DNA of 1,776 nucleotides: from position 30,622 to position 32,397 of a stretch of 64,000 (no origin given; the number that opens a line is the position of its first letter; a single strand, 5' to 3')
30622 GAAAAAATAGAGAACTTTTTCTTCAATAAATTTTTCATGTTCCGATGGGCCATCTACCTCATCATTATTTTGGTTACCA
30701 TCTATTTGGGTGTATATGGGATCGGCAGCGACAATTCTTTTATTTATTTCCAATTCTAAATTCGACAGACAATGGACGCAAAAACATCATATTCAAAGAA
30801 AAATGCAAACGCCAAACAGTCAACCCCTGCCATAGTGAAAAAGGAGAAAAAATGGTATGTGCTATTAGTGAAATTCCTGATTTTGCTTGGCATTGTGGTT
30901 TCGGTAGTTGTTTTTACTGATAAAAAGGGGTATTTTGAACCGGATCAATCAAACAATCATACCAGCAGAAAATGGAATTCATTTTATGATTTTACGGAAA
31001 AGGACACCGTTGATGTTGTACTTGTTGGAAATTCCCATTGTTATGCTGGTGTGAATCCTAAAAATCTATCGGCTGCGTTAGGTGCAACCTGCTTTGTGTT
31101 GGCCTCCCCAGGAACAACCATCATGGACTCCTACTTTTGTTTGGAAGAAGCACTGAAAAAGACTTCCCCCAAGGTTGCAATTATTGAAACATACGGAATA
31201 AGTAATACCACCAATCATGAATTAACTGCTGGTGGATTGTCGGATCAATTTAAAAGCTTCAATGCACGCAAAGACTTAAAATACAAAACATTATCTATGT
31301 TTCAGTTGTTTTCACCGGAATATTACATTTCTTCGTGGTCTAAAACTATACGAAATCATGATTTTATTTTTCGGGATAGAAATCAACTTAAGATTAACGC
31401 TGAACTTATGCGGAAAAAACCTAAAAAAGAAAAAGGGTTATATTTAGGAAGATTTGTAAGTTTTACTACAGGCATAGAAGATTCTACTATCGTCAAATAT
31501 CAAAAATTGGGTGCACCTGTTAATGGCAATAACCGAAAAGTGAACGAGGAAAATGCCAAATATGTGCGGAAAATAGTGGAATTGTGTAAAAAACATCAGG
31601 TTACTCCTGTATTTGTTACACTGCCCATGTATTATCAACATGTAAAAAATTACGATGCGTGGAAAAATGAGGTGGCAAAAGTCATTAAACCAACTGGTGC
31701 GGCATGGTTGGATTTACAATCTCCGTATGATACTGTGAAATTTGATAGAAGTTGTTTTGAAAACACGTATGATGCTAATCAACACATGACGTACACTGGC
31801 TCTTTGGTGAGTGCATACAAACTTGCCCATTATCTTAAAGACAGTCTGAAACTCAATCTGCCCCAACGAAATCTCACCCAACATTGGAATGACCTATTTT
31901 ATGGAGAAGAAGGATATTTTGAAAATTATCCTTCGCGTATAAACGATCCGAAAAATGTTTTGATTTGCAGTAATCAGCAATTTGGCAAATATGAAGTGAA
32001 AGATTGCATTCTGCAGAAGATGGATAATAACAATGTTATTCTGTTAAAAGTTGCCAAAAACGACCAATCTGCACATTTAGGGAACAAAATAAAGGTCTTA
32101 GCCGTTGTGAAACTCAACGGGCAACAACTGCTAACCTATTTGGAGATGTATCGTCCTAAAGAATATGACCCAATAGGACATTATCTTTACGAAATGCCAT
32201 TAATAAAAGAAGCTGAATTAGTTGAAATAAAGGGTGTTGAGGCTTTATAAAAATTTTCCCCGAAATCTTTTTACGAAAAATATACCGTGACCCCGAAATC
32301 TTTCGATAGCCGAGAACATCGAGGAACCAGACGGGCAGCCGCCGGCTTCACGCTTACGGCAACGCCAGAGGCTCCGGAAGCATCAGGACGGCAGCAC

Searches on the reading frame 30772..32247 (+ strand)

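Call 82: search_protein_families(library=pfam, proteins=[window:30772-32247:+], max_evalue=0.001)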
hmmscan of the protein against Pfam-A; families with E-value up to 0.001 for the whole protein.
window:30772-32247:+ (492 aa): 1 family
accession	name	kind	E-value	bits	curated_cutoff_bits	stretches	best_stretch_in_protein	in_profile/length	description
PF16822.11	ALGX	-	0.00043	20.5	26.5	0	288-372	69-148/268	SGNH hydrolase-like domain, acetyltransferase AlgX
